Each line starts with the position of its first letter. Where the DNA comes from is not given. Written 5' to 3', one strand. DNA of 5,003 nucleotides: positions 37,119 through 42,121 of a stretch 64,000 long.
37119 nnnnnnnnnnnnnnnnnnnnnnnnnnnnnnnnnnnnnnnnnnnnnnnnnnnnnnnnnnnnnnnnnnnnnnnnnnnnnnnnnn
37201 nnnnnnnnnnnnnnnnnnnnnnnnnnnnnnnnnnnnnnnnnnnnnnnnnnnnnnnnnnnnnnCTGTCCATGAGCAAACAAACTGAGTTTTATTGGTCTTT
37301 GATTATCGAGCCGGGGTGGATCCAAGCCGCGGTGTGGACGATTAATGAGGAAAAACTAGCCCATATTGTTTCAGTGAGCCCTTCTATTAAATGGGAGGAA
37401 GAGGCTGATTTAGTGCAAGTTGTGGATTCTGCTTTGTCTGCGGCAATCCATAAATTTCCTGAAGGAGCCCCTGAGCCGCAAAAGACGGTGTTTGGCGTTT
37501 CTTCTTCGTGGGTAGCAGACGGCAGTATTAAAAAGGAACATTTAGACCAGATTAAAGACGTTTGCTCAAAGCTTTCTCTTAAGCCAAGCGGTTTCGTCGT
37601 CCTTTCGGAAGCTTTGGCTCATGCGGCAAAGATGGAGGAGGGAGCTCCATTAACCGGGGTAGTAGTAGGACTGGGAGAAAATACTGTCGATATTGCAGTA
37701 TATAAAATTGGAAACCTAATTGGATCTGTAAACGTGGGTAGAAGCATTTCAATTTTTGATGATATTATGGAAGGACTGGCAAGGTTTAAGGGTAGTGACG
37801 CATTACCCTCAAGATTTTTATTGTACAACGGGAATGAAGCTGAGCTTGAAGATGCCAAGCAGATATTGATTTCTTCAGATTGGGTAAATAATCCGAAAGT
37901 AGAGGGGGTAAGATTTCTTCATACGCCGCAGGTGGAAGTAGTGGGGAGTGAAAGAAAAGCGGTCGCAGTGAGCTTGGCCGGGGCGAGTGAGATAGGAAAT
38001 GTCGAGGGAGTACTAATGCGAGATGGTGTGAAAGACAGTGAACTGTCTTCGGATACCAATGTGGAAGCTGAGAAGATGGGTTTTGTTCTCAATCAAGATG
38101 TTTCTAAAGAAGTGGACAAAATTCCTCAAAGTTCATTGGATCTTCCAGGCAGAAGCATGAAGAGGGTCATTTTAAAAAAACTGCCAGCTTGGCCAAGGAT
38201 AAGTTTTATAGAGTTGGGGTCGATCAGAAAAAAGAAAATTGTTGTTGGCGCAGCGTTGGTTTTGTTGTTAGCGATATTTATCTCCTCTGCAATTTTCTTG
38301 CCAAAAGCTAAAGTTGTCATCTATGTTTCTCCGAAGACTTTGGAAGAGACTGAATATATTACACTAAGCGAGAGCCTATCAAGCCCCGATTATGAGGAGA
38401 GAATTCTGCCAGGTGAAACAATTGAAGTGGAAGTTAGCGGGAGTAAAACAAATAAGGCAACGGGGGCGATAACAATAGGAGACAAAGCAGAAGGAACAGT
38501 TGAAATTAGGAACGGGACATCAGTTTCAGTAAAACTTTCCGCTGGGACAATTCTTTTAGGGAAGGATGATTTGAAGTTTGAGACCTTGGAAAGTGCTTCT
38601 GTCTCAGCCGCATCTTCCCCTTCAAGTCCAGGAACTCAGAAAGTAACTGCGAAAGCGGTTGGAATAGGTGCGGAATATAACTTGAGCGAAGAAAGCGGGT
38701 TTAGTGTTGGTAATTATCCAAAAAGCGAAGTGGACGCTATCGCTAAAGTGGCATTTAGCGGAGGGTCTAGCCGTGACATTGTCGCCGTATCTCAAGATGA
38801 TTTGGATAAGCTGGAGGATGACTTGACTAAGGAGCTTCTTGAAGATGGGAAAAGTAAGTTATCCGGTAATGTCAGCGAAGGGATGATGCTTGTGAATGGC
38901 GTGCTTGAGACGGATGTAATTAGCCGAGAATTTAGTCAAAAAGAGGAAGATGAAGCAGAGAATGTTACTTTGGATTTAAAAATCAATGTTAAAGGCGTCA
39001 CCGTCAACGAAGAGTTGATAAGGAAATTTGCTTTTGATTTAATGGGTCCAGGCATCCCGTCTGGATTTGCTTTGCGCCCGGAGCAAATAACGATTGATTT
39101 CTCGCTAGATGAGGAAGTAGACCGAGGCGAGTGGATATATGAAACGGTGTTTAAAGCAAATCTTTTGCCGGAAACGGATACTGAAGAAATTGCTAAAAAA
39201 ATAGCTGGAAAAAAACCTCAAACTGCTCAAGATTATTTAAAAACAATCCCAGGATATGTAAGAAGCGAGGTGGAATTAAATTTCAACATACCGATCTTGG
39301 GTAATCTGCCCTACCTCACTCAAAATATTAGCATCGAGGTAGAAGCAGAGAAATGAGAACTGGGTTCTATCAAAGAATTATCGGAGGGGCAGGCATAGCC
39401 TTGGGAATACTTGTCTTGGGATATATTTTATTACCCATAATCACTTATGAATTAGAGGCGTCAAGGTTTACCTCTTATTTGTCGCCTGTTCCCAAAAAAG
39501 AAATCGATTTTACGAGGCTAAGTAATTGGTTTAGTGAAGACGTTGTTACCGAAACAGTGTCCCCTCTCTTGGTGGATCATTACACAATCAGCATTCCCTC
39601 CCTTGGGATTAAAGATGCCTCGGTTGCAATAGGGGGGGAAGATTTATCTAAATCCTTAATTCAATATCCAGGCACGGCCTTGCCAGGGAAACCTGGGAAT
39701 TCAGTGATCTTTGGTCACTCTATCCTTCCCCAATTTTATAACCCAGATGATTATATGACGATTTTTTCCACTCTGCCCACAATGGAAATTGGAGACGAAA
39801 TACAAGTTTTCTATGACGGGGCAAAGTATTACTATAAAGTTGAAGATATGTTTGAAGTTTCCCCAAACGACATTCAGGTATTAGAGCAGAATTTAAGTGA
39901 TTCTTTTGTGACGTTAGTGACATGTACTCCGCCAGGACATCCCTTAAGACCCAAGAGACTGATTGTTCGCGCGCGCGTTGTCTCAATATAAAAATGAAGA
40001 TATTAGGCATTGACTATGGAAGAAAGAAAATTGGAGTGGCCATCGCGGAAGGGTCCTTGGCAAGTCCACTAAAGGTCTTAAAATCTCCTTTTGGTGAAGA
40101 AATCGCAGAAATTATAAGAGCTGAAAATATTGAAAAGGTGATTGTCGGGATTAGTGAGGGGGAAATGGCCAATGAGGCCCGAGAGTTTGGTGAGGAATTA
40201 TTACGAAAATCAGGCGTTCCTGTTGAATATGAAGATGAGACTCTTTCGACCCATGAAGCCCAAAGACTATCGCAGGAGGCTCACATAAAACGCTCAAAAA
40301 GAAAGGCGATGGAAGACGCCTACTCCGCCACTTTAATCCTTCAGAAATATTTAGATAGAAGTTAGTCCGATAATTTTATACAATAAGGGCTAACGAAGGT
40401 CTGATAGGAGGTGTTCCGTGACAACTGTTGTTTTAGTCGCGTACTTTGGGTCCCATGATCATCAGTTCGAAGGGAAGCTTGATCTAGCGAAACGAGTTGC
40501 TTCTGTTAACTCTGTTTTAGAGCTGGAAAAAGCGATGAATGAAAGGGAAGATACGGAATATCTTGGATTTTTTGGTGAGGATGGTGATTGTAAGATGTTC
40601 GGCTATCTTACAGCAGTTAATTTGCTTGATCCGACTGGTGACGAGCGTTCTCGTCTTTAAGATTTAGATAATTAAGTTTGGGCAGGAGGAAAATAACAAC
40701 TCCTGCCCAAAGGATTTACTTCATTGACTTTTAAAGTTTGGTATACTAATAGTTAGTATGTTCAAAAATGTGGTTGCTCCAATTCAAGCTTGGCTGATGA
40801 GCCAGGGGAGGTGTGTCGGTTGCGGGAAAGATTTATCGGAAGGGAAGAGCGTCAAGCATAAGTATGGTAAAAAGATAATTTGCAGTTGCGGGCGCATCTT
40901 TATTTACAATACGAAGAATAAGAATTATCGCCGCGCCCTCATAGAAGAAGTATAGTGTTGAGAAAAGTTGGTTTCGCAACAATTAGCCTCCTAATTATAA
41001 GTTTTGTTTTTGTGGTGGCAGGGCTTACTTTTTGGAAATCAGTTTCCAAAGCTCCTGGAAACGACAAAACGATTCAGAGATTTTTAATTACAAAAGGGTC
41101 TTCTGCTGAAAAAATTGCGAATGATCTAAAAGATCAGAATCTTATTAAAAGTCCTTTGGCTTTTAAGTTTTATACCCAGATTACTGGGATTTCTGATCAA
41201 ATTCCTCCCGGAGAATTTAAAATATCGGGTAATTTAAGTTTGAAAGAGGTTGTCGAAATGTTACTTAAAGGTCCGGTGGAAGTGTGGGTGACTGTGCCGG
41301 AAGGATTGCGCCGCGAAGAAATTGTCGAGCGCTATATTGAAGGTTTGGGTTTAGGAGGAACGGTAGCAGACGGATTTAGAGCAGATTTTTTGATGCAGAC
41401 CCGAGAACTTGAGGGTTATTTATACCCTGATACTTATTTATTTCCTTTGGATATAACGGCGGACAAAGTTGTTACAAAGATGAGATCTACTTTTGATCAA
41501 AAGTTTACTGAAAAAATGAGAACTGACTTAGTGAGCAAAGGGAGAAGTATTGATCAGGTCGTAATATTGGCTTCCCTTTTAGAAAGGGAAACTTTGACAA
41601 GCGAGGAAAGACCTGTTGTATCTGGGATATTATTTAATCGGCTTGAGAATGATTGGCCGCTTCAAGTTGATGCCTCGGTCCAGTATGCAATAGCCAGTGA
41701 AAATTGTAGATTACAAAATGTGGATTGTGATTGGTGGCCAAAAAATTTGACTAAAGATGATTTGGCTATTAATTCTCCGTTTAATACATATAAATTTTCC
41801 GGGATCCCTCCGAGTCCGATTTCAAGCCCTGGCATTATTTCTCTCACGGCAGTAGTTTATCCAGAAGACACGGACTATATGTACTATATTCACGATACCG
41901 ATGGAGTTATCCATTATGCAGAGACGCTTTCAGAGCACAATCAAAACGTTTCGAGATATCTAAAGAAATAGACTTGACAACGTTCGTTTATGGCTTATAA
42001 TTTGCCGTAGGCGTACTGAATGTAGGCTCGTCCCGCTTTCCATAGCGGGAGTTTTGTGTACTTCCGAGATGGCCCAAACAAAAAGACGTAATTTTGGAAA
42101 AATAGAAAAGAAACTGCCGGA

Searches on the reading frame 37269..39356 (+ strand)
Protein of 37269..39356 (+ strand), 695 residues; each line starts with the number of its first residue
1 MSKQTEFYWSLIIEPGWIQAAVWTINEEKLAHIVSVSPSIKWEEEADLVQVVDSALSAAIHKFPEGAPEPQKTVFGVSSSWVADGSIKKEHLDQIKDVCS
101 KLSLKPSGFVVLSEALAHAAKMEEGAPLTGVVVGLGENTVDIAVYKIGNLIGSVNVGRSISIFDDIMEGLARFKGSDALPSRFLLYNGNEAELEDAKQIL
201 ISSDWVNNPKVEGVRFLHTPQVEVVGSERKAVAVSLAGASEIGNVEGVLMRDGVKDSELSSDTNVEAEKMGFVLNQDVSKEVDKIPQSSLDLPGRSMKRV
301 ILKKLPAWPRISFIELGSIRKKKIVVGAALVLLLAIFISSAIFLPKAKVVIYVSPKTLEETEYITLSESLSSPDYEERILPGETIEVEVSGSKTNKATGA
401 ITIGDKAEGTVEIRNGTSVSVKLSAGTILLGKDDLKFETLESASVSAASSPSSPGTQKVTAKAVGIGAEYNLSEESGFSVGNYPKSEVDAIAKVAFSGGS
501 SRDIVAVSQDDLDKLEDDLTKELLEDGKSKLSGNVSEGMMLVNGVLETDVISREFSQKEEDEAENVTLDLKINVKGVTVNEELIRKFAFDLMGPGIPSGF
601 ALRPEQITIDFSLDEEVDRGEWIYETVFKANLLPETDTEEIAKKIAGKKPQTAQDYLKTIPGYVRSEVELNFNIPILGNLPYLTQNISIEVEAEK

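Call 9: search_protein_families(library=pfam, proteins=[window:37269-39356:+], max_evalue=0.001)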
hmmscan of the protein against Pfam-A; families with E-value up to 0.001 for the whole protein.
window:37269-39356:+ (695 aa): 0 families

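Call 62: search_protein_families(library=ncbifam, proteins=[window:37269-39356:+], max_evalue=0.1)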
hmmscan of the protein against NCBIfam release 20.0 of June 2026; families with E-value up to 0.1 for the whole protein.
window:37269-39356:+ (695 aa): 1 family
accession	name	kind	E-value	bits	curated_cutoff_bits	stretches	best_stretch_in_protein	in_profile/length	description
TIGR04393.1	rpt_T5SS_PEPC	repeat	0.024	14.6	23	1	386-420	13-48/49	T5SS/PEP-CTERM-associated repeat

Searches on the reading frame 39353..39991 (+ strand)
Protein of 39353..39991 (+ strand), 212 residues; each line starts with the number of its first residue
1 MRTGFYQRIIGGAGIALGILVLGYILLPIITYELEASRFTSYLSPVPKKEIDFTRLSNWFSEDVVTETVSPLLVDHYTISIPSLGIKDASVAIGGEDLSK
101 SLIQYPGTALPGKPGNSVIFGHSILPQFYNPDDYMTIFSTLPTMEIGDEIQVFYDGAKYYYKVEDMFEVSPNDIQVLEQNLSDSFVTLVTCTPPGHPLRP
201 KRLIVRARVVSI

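Call 9: search_protein_families(library=pfam, proteins=[window:39353-39991:+], max_evalue=0.001)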
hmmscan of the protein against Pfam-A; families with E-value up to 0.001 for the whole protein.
window:39353-39991:+ (212 aa): 1 family
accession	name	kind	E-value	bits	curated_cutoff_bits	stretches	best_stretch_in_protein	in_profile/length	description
PF04203.18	Sortase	-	1.2e-23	83.7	26.6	1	79-209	1-124/125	Sortase domain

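Call 62: search_protein_families(library=ncbifam, proteins=[window:39353-39991:+], max_evalue=0.1)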
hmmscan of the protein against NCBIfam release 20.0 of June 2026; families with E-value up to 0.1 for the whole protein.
window:39353-39991:+ (212 aa): 7 families
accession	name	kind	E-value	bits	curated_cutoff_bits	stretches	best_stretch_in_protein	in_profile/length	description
NF033745.1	class_C_sortase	subfamily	3.2e-15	56.5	160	1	96-207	114-218/220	class C sortase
TIGR01076.1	sortase_fam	subfamily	3.9e-14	52.6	39.35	1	79-208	3-126/136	sortase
NF033747.1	class_E_sortase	subfamily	7.2e-11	42.3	160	1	78-210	73-206/211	class E sortase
NF033746.1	class_D_sortase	subfamily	1.4e-10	41.1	165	1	79-210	13-134/135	class D sortase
NF058671.1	sortase_SrtD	exception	1.8e-10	40.8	140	1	80-207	68-185/187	class D sortase, LPxTATN-specific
NF033748.1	class_F_sortase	subfamily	0.00039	20.1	166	1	105-191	50-133/155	class F sortase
TIGR03784.1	marine_sortase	equivalog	0.0019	17.8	158.25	1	106-193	82-158/174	class GN sortase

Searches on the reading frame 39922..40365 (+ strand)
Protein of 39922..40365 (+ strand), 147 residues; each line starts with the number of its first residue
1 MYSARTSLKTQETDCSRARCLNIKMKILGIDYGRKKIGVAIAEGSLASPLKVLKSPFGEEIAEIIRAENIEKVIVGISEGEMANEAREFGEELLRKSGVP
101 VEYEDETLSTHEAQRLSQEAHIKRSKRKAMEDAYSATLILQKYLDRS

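Call 62: search_protein_families(library=ncbifam, proteins=[window:39922-40365:+], max_evalue=0.1)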
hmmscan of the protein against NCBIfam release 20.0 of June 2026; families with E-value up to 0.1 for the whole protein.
window:39922-40365:+ (147 aa): 2 families
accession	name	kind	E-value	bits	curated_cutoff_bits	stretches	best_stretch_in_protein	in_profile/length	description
TIGR00250.1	RNAse_H_YqgF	equivalog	6.5e-18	65.1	43.25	1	28-145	1-130/130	Holliday junction resolvase RuvX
NF001026.0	PRK00109.2-2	equivalog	1.5e-11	44.4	155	1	25-145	1-127/130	Holliday junction resolvase RuvX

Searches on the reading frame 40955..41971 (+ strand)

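Call 9: search_protein_families(library=pfam, proteins=[window:40955-41971:+], max_evalue=0.001)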
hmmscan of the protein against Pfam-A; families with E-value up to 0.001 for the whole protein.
window:40955-41971:+ (338 aa): 1 family
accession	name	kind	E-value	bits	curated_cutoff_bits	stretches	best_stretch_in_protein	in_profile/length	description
PF02618.21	YceG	-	6e-74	249.4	32.4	1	44-333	2-274/275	YceG-like family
